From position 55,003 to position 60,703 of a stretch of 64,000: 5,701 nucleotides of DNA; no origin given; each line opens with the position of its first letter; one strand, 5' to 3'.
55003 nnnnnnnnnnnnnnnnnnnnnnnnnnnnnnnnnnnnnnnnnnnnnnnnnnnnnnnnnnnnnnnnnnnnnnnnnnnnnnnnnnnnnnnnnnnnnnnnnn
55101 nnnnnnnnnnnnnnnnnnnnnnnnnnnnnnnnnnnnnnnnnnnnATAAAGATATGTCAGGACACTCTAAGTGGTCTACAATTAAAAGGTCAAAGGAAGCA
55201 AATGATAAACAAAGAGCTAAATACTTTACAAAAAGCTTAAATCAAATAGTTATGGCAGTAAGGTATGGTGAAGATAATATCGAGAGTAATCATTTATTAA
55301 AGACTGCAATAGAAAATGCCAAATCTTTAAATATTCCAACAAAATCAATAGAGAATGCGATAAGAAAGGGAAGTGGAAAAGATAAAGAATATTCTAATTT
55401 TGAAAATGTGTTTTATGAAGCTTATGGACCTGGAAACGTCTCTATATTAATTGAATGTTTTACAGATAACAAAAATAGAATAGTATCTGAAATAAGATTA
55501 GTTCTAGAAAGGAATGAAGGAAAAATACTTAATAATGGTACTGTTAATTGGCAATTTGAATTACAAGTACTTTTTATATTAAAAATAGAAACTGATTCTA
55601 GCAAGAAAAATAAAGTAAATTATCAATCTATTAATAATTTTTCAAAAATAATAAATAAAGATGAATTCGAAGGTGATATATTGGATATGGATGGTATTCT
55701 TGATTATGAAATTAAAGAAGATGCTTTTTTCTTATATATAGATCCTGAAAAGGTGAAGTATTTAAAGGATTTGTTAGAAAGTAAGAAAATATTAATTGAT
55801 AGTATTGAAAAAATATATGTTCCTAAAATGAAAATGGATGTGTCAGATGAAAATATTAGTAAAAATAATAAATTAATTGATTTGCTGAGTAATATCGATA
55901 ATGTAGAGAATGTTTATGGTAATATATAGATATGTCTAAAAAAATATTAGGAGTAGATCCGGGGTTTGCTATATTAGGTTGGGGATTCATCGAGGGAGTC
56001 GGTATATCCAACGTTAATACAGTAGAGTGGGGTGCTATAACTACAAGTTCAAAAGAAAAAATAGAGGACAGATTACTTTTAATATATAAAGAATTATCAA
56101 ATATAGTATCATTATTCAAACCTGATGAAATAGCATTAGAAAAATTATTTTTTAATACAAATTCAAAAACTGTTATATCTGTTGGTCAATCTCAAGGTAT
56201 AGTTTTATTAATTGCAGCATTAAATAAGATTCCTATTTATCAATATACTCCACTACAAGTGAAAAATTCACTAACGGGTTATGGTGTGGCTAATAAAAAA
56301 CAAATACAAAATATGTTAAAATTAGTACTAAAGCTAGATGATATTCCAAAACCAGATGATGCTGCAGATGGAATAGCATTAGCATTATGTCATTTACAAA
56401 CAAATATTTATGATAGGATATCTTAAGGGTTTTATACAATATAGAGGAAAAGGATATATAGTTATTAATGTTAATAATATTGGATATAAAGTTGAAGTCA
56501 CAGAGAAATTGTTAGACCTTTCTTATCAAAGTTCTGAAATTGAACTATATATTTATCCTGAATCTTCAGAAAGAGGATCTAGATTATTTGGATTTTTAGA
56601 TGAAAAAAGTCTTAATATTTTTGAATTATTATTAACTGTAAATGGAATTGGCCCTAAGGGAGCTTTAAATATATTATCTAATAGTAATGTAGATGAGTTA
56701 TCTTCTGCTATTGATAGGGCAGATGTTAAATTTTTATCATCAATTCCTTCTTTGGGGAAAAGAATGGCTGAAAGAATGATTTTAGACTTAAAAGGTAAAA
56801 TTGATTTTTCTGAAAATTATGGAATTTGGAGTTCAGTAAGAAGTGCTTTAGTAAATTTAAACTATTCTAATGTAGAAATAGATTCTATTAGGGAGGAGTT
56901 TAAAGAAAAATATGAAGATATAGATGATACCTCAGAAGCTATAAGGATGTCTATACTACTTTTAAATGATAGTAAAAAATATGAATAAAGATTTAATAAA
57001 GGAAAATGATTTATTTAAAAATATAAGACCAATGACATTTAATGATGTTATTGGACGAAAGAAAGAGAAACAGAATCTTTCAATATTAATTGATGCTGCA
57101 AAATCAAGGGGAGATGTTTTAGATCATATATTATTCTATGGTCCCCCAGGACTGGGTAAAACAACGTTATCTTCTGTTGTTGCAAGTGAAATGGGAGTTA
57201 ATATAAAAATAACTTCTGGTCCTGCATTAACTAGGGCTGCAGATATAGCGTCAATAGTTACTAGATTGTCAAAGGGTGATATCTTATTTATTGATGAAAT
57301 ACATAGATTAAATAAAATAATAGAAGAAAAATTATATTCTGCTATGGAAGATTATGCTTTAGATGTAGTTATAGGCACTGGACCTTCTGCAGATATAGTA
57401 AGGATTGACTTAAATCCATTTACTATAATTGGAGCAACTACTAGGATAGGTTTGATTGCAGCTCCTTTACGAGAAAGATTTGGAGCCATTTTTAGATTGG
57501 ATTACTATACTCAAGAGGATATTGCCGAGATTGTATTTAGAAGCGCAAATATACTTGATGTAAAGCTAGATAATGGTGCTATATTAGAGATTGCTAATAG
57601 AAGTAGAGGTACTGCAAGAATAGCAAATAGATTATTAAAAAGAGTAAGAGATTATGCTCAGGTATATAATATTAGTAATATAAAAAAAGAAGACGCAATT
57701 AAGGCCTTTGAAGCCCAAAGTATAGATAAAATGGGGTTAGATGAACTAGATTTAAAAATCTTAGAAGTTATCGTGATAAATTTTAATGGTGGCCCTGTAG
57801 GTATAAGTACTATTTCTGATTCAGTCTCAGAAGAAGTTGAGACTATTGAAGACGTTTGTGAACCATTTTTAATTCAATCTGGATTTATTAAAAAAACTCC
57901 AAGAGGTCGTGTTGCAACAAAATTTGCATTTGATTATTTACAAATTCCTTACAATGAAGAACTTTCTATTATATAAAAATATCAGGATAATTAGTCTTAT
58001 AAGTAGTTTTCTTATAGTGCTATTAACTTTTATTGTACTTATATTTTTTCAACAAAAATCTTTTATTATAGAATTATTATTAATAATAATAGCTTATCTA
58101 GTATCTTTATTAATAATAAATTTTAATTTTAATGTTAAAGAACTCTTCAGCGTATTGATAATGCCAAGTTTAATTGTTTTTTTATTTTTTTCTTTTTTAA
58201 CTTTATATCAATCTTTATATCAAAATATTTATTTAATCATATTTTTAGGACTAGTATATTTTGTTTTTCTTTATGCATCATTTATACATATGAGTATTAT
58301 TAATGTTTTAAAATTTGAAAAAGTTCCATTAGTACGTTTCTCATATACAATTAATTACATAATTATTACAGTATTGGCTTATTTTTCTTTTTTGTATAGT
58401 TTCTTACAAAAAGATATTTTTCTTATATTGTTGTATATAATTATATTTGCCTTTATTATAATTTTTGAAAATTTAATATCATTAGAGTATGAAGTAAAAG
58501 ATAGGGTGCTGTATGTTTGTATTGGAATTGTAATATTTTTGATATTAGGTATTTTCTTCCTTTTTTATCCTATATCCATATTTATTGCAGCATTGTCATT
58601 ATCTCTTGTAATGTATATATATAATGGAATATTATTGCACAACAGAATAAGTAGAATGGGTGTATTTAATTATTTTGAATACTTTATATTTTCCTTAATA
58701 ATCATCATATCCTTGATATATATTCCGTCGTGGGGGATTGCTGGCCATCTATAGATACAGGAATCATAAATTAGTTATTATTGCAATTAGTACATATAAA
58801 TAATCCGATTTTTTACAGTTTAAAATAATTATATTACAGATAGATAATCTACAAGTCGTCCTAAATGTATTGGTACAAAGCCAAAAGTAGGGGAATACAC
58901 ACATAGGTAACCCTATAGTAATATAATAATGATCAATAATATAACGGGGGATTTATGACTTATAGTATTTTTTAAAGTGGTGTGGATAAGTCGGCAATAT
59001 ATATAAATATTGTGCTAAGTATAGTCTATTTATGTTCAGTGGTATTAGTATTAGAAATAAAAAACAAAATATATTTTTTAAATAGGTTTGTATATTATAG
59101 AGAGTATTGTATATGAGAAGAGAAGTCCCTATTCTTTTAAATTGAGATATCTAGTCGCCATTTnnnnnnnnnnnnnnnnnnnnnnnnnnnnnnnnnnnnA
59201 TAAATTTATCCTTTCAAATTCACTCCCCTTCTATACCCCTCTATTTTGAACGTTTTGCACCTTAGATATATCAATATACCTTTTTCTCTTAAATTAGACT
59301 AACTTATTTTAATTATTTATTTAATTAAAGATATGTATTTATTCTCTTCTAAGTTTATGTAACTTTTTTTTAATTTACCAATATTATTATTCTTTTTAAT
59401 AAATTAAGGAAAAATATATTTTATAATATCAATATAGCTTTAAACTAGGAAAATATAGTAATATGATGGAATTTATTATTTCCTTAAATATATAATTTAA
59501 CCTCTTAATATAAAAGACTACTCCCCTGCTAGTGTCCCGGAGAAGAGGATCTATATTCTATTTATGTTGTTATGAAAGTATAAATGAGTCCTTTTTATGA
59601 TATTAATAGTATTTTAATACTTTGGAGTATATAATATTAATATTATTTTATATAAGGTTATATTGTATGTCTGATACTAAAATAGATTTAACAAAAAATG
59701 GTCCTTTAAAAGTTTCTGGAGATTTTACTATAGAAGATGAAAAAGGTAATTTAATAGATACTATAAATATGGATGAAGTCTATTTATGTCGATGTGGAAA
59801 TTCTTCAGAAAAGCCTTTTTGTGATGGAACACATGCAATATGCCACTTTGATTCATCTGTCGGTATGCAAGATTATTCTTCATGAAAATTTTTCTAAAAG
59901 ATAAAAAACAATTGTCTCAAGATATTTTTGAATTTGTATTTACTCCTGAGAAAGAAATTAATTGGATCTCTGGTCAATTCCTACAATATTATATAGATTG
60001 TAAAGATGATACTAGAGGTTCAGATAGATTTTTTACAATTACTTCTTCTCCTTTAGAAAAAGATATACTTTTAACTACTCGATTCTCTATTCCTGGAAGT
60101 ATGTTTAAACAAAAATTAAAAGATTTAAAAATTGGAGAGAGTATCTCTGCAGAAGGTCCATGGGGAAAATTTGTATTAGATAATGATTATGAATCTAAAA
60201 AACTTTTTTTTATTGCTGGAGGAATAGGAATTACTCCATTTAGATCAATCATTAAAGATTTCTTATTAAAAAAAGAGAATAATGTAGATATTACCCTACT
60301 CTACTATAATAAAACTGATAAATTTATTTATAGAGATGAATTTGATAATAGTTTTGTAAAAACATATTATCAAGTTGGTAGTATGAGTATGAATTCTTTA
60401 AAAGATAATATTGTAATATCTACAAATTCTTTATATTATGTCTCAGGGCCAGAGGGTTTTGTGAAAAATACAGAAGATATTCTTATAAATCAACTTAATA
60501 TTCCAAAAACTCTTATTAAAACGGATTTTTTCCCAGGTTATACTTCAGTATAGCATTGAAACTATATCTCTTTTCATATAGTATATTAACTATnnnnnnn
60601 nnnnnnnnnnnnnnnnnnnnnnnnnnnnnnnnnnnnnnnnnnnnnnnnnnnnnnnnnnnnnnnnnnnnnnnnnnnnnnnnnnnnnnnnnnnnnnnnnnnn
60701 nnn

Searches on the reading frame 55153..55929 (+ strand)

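Call 69: search_protein_families(library=pfam, proteins=[window:55153-55929:+], max_evalue=0.001)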
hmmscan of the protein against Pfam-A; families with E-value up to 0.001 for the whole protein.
window:55153-55929:+ (258 aa): 2 families
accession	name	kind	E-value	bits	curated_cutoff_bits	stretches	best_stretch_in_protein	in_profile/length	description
PF01709.26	Transcrip_reg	-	1.9e-32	112.6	27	1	83-258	1-160/160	TACO1/YebC second and third domain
PF20772.2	TACO1_YebC_N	-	2.3e-23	82.9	36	1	5-76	1-73/73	TACO1/YebC protein N-terminal domain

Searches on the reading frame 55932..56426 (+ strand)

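Call 69: search_protein_families(library=pfam, proteins=[window:55932-56426:+], max_evalue=0.001)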
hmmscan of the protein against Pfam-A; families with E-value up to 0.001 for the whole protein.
window:55932-56426:+ (164 aa): 1 family
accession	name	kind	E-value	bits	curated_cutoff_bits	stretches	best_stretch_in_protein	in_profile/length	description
PF02075.23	RuvC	-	3e-43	147.7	22.2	1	5-154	1-148/148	Crossover junction endodeoxyribonuclease RuvC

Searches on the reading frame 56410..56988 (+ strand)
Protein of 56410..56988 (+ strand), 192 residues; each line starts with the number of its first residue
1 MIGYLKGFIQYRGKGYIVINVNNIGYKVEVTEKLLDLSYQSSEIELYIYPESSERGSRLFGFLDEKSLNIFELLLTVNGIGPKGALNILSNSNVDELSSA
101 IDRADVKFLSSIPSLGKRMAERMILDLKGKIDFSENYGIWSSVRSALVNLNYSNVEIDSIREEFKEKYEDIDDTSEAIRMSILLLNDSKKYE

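Call 69: search_protein_families(library=pfam, proteins=[window:56410-56988:+], max_evalue=0.001)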
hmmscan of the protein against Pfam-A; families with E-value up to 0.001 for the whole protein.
window:56410-56988:+ (192 aa): 2 families
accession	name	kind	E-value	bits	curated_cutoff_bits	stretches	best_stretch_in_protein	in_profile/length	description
PF14520.12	HHH_5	-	4.4e-13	49.9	27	1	71-128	1-56/57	Helix-hairpin-helix domain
PF01330.27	RuvA_N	-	3.8e-12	46.5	23.6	1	1-61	1-61/61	RuvA N terminal domain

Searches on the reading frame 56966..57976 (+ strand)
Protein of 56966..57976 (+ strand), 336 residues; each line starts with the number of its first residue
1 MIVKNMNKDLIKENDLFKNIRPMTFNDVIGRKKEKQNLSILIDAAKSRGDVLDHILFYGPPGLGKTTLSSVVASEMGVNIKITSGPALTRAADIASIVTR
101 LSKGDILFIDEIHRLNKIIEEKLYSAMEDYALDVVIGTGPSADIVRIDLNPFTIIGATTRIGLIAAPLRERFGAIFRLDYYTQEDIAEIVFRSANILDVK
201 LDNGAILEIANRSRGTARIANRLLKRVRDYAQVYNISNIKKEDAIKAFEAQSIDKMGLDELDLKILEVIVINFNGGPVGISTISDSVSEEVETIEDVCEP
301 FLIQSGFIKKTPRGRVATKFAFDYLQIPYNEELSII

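Call 69: search_protein_families(library=pfam, proteins=[window:56966-57976:+], max_evalue=0.001)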
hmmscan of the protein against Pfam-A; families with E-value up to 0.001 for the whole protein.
window:56966-57976:+ (336 aa): 7 families
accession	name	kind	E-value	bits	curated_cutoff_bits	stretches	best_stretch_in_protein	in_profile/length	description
PF05496.18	RuvB_N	-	5.2e-71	238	27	1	20-178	1-159/159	Holliday junction DNA helicase RuvB P-loop domain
PF17864.7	AAA_lid_4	-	8.1e-26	90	27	1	181-254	1-74/74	RuvB AAA lid domain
PF05491.19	RuvB_C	-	6.7e-25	87.3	24.7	1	255-326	1-72/72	RuvB C-terminal winged helix domain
PF00004.35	AAA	-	5e-21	75.9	21.2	1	55-179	1-130/131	ATPase family associated with various cellular activities (AAA)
PF07728.20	AAA_5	-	6.8e-08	33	22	1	54-171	1-138/139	AAA domain (dynein-related subfamily)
PF01078.27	Mg_chelatase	-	0.0003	20.7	20.3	0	25-73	2-43/207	Magnesium chelatase, subunit ChlI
PF13173.12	AAA_14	-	0.0009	19.7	27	0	55-143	5-101/129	AAA domain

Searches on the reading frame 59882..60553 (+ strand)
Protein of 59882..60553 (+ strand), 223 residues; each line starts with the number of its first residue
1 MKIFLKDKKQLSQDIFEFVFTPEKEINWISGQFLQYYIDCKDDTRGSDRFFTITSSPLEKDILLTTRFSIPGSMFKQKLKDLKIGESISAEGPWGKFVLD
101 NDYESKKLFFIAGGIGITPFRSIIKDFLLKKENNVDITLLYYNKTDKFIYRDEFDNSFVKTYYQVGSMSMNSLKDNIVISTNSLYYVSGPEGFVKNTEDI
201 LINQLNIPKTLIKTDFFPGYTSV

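Call 5: search_protein_families(library=pfam, proteins=[window:59882-60553:+], max_evalue=0.01)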
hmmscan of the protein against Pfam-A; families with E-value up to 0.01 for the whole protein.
window:59882-60553:+ (223 aa): 3 families
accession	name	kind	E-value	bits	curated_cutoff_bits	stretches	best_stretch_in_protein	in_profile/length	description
PF00175.26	NAD_binding_1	-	1.5e-07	32.5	22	1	110-156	1-48/109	Oxidoreductase NAD-binding domain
PF00970.30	FAD_binding_6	-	4.7e-07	30.5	21.1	1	4-97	3-97/99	Oxidoreductase FAD-binding domain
PF08030.17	NAD_binding_6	-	2e-05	25.2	22.2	1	107-144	3-44/156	Ferric reductase NAD binding domain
